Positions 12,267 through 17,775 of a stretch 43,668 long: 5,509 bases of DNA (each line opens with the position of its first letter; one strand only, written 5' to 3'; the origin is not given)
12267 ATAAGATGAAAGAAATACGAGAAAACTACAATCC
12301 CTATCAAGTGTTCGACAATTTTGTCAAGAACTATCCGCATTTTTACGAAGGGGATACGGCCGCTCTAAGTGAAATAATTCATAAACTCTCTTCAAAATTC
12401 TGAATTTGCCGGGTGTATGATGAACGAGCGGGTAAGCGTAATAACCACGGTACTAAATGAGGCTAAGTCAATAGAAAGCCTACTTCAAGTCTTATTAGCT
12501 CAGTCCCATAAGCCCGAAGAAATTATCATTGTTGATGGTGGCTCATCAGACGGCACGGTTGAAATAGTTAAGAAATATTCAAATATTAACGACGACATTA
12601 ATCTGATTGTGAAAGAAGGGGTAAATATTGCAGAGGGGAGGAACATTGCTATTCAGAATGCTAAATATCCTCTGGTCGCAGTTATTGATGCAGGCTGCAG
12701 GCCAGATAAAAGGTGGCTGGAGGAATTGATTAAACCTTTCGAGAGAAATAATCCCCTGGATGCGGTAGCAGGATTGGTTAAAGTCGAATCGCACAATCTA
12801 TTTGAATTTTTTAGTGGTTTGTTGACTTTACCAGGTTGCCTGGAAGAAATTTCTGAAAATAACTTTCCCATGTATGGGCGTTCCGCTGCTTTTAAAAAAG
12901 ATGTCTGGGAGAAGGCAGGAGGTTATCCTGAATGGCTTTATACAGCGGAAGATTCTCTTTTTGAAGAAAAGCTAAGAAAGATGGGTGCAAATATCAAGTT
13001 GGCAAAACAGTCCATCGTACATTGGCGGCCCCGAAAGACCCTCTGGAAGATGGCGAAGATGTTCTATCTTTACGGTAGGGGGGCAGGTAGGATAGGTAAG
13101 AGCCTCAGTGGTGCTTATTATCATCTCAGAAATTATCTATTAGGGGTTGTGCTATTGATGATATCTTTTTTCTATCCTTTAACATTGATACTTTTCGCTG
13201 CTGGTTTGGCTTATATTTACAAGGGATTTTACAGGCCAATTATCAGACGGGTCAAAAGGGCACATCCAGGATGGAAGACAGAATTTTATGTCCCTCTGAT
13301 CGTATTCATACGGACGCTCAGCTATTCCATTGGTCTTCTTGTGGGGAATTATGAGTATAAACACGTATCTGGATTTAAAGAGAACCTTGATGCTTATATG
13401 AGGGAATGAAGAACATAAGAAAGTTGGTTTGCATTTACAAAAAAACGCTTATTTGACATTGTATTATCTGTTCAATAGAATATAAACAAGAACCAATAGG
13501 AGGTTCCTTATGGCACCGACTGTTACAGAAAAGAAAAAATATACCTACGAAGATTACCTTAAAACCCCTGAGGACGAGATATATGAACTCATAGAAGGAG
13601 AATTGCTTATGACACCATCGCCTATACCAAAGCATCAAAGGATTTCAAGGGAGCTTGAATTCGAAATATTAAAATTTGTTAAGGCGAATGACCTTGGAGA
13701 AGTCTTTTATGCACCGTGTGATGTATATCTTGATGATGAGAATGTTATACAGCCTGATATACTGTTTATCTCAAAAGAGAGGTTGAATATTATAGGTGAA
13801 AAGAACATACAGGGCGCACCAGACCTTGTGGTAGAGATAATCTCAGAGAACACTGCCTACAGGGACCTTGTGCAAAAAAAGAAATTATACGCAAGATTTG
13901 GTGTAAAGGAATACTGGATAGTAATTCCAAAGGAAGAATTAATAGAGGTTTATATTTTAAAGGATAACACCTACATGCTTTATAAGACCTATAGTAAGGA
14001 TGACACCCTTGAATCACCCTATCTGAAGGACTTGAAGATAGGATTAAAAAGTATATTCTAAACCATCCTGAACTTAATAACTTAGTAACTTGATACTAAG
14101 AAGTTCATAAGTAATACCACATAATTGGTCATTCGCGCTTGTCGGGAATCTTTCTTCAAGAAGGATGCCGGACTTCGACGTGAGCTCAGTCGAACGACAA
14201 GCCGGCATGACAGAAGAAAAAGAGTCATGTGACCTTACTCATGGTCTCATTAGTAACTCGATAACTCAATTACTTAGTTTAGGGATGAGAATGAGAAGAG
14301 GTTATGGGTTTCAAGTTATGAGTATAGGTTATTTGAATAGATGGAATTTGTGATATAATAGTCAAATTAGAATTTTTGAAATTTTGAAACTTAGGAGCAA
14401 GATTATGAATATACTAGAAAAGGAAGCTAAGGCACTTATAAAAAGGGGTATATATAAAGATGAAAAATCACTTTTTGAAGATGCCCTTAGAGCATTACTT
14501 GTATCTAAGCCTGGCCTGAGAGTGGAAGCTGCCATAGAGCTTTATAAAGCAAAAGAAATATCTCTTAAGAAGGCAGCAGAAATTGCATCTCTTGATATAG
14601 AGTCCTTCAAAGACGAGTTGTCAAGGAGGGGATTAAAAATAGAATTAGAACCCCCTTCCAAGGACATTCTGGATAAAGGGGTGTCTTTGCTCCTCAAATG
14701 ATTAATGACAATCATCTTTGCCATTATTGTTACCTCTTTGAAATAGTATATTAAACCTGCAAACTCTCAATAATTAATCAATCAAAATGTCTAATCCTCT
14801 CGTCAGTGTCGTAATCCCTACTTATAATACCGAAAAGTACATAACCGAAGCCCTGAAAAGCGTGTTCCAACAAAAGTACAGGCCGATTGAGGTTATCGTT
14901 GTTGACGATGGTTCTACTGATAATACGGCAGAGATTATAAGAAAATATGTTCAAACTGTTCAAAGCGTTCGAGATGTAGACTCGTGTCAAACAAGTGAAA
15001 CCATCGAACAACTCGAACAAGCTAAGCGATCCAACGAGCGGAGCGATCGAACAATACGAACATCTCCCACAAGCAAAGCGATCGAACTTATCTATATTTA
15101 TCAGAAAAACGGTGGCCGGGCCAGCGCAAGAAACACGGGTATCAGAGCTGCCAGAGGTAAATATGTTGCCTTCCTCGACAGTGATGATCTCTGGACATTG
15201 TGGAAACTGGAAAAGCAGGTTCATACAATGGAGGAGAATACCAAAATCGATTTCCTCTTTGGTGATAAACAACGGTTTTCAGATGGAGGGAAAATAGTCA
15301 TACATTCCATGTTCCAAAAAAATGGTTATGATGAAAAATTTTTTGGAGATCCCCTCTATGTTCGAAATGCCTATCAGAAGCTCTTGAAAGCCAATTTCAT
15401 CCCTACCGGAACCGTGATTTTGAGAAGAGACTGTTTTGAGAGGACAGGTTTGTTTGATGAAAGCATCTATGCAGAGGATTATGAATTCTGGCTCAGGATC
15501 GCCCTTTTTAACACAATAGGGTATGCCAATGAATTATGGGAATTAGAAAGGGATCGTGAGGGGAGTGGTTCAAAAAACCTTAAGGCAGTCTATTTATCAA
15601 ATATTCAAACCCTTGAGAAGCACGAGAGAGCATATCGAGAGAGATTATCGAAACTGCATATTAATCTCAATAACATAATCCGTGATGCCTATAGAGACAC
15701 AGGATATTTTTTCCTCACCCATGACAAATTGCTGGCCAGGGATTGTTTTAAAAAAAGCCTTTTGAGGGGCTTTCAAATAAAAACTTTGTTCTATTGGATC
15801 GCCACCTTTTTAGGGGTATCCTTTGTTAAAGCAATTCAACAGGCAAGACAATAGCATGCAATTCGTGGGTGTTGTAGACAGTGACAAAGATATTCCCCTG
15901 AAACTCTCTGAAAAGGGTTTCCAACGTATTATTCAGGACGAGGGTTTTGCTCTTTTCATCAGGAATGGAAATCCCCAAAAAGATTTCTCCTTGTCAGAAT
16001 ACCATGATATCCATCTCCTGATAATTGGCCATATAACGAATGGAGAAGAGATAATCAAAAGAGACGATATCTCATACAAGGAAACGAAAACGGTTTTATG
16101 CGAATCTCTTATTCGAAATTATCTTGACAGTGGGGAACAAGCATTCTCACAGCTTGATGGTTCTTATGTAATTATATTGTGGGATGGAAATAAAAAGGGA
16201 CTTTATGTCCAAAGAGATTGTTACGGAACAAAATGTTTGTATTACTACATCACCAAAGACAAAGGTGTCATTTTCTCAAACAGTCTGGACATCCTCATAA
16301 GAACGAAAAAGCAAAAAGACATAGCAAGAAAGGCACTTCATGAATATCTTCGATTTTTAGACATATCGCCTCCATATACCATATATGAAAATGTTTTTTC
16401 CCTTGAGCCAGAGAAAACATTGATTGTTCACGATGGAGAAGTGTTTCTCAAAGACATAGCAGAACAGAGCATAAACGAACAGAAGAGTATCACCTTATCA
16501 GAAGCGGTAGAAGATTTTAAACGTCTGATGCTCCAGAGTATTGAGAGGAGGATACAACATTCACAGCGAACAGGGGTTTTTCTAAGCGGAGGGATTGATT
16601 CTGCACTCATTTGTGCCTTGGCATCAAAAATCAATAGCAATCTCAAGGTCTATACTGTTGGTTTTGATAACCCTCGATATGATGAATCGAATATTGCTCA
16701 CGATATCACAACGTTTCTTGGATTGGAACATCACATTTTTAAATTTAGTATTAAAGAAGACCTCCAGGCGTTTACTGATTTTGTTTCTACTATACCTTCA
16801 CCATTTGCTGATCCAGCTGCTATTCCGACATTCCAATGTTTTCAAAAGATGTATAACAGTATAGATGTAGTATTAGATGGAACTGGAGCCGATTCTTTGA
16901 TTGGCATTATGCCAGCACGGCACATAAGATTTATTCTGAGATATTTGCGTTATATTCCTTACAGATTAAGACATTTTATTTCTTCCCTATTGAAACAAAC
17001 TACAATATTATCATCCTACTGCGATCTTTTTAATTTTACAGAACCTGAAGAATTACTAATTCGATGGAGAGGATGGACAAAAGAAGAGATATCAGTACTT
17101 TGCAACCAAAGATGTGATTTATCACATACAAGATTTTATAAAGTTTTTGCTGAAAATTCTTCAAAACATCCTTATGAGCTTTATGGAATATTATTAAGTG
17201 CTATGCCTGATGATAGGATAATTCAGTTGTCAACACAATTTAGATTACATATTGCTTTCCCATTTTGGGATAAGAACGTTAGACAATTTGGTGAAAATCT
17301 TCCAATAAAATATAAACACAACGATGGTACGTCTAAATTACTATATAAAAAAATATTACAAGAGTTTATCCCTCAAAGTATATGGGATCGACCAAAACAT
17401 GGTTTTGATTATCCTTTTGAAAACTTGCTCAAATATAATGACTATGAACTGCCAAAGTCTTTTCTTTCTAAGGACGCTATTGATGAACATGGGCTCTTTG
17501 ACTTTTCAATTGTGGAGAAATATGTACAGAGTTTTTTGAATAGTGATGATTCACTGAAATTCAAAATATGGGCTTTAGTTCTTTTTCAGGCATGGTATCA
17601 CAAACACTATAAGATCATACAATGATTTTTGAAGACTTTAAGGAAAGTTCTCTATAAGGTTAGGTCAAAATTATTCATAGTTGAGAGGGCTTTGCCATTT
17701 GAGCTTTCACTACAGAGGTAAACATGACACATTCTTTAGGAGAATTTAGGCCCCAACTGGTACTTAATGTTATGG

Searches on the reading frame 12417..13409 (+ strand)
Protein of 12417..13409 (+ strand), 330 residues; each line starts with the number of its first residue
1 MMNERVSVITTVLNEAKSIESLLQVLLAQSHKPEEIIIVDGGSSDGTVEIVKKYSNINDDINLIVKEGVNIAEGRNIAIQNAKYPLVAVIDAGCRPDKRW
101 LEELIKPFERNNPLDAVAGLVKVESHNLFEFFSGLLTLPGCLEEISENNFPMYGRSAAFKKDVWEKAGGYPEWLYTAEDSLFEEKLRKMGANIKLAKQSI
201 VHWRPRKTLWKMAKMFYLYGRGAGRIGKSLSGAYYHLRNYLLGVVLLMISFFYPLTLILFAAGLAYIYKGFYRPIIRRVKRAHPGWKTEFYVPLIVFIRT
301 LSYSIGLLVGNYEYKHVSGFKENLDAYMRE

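Call 8: search_protein_families(library=ncbifam, max_evalue=1e-10, proteins=[window:12417-13409:+])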
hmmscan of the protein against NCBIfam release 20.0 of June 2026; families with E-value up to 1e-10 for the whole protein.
window:12417-13409:+ (330 aa): 7 families
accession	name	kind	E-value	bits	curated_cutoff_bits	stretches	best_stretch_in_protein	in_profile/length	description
TIGR03965.1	mycofact_glyco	equivalog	1.8e-17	63.4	280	1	4-224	74-301/467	mycofactocin biosynthesis glycosyltransferase MftF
TIGR04283.1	glyco_like_mftF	equivalog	1.2e-16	61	182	1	6-201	1-183/221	TIGR04283 family arsenosugar biosynthesis glycosyltransferase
NF041875.1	EPS_EpsD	equivalog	3.8e-16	59.4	370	1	6-221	1-225/325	exopolysaccharide biosynthesis glycosyltransferase EpsD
TIGR03937.1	PgaC_IcaA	equivalog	1.7e-13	50.3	422.3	1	4-126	45-168/407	poly-beta-1,6-N-acetyl-D-glucosamine synthase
NF007482.0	PRK10073.1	equivalog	3.1e-13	49.4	423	1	4-106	6-108/334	glycosyltransferase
NF047683.1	TeichurnBiosyTuaG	equivalog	3.6e-13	49.7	400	1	3-103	5-102/252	teichuronic acid biosynthesis protein TuaG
NF041394.1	GtaseAglG_Halo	equivalog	1.5e-11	44.1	440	1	6-195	5-199/304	glucosyl-dolichyl phosphate glucuronosyltransferase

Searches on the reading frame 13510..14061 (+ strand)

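Call 8: search_protein_families(library=ncbifam, max_evalue=1e-10, proteins=[window:13510-14061:+])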
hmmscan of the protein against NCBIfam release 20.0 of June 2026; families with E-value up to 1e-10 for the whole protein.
window:13510-14061:+ (183 aa): 0 families

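Call 15: search_protein_families(library=pfam, max_evalue=0.001, proteins=[window:13510-14061:+])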
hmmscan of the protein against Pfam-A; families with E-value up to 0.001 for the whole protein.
window:13510-14061:+ (183 aa): 1 family
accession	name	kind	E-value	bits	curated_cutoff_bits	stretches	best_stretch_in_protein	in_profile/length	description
PF05685.18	Uma2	-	1.2e-36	126.2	27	1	14-175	2-167/172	Putative restriction endonuclease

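Call 43: search_protein_families(library=ncbifam, max_evalue=0.01, proteins=[window:13510-14061:+])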
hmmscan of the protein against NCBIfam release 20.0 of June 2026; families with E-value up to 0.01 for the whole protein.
window:13510-14061:+ (183 aa): 0 families

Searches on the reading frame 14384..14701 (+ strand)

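Call 15: search_protein_families(library=pfam, max_evalue=0.001, proteins=[window:14384-14701:+])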
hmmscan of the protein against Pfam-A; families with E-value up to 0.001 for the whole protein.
window:14384-14701:+ (105 aa): 1 family
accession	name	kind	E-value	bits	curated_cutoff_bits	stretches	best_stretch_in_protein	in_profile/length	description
PF03683.19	UPF0175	-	5.7e-10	39.2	27.9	1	45-85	20-60/75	Uncharacterised protein family (UPF0175)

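Call 43: search_protein_families(library=ncbifam, max_evalue=0.01, proteins=[window:14384-14701:+])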
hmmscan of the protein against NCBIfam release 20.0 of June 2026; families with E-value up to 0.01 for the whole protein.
window:14384-14701:+ (105 aa): 0 families

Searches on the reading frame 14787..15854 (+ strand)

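Call 8: search_protein_families(library=ncbifam, max_evalue=1e-10, proteins=[window:14787-15854:+])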
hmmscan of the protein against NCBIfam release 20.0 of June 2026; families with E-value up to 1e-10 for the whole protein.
window:14787-15854:+ (355 aa): 13 families
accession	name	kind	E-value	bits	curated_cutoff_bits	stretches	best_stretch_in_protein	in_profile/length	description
NF047683.1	TeichurnBiosyTuaG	equivalog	7.6e-31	107.7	400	2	64-215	41-164/252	teichuronic acid biosynthesis protein TuaG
NF007482.0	PRK10073.1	equivalog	4e-25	88.5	423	1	2-65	4-67/334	glycosyltransferase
NF041875.1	EPS_EpsD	equivalog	9.8e-20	71.2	370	0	6-53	1-50/325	exopolysaccharide biosynthesis glycosyltransferase EpsD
TIGR03937.1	PgaC_IcaA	equivalog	5.2e-19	68.5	422.3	1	3-77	44-118/407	poly-beta-1,6-N-acetyl-D-glucosamine synthase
TIGR03965.1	mycofact_glyco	equivalog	1.4e-18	67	280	0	91-133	123-164/467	mycofactocin biosynthesis glycosyltransferase MftF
TIGR04283.1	glyco_like_mftF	equivalog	2.8e-18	66.3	182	0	6-60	1-55/221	TIGR04283 family arsenosugar biosynthesis glycosyltransferase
NF053739.1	GlytfEpsEBac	equivalog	1.2e-16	60.5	450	0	4-57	1-54/265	glycosyltransferase EpsE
NF038302.1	EPS_HpsE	equivalog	4.5e-16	58.7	300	0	6-63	3-63/307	hormogonium polysaccharide biosynthesis glycosyltransferase HpsE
NF007453.0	PRK10018.1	equivalog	1.7e-13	50.9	382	0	2-62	4-62/280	colanic acid biosynthesis glycosyltransferase WcaA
NF050050.1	ProtGlycPglI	equivalog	4.1e-13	49.4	500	1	4-62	2-60/306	GalNAc(5)-diNAcBac-PP-undecaprenol beta-1,3-glucosyltransferase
TIGR04017.1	WcaA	equivalog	1e-12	48.2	495.75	0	2-62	3-61/279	colanic acid biosynthesis glycosyltransferase WcaA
NF041394.1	GtaseAglG_Halo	equivalog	6.1e-12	45.4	440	0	6-57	3-56/304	glucosyl-dolichyl phosphate glucuronosyltransferase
TIGR03111.1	glyc2_xrt_Gpos1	hypoth_equivalog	2.1e-11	43.3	363.95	0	4-54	49-101/439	TIGR03111 family XrtG-associated glycosyltransferase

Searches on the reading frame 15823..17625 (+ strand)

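Call 8: search_protein_families(library=ncbifam, max_evalue=1e-10, proteins=[window:15823-17625:+])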
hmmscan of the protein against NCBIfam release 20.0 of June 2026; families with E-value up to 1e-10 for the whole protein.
window:15823-17625:+ (600 aa): 5 families
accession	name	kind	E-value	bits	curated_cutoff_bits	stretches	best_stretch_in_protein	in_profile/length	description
TIGR01536.1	asn_synth_AEB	equivalog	1.5e-57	195.8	267.1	1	69-528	77-517/517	asparagine synthase (glutamine-hydrolyzing)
TIGR03108.1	eps_aminotran_1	hypoth_equivalog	7.1e-55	186.8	816.9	2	63-385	70-397/628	XrtA/PEP-CTERM system amidotransferase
TIGR03104.1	trio_amidotrans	equivalog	8e-42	143.2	570.1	1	85-361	93-378/589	N-acetylglutaminylglutamine amidotransferase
NF033535.1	lass_lactam_cya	exception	9.9e-37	126.8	525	1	70-360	77-376/668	lasso peptide isopeptide bond-forming cyclase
NF006949.0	PRK09431.1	equivalog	1.9e-25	89.4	499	1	218-361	198-356/554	asparagine synthase B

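Call 15: search_protein_families(library=pfam, max_evalue=0.001, proteins=[window:15823-17625:+])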
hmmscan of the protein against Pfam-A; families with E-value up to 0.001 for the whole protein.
window:15823-17625:+ (600 aa): 6 families
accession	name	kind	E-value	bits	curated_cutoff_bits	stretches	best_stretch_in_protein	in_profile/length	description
PF00733.27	Asn_synthase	-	5.9e-51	174.6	21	1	232-592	2-353/354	Asparagine synthase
PF13537.11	GATase_7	-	3.8e-13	50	25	1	58-158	19-121/123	Glutamine amidotransferase domain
PF13522.11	GATase_6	-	2.8e-06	27.8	27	1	90-152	67-128/130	Glutamine amidotransferase domain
PF12481.13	DUF3700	-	3.7e-06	27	27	1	43-158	57-176/228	Aluminium induced protein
PF02540.23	NAD_synthase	-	0.00017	21.3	21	1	238-322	7-93/242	NAD synthase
PF06508.19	QueC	-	0.0003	20.8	22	1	252-315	4-67/210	Queuosine biosynthesis protein QueC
